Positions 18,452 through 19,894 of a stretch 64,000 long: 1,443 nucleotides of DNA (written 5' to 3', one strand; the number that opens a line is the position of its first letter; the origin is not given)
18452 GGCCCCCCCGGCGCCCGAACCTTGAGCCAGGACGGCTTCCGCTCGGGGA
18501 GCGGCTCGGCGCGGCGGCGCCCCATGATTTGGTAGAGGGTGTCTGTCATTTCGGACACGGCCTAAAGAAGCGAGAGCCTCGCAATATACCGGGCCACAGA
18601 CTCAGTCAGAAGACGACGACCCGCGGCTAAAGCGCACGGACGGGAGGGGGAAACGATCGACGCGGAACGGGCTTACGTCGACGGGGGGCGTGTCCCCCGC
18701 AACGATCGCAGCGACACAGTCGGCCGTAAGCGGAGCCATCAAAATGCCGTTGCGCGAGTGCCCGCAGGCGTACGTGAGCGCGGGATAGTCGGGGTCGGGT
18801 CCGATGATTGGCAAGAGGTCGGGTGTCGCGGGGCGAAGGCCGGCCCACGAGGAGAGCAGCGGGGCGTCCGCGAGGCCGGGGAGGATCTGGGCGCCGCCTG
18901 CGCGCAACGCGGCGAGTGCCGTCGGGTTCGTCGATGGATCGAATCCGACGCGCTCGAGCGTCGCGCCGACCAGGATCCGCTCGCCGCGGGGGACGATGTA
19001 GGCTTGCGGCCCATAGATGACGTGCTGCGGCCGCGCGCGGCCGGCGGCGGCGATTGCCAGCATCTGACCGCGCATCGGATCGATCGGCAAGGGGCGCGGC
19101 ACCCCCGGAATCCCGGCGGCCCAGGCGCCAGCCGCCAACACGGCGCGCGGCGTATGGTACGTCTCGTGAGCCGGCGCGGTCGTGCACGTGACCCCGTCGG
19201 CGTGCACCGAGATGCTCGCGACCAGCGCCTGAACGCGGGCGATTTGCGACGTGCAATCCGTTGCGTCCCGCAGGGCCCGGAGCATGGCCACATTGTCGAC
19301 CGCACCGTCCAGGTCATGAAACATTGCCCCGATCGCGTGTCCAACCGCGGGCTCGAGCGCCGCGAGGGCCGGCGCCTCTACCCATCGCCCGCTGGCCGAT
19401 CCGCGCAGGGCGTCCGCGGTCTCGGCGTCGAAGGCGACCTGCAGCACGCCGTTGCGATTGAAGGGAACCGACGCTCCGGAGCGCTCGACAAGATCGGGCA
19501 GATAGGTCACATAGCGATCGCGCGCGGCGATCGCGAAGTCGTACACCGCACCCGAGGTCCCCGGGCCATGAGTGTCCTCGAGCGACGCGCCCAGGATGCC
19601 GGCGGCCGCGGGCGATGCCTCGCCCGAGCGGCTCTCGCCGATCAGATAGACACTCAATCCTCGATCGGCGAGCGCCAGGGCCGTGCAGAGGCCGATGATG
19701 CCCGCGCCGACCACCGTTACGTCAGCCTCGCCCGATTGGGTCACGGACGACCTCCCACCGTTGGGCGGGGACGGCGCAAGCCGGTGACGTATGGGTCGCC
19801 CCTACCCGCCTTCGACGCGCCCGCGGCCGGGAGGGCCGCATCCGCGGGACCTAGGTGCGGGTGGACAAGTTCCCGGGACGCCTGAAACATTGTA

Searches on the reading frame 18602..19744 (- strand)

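Call 39: search_protein_families(library=pfam, proteins=[window:18602-19744:-])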
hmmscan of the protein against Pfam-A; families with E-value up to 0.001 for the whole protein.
window:18602-19744:- (380 aa): 2 families
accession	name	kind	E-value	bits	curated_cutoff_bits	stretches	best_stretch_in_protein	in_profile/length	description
PF01266.30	DAO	-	7.9e-56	190.5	27.9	1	8-346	1-352/353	FAD dependent oxidoreductase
PF01134.28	GIDA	-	0.00012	21.7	22.1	0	8-38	1-31/391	Glucose inhibited division protein A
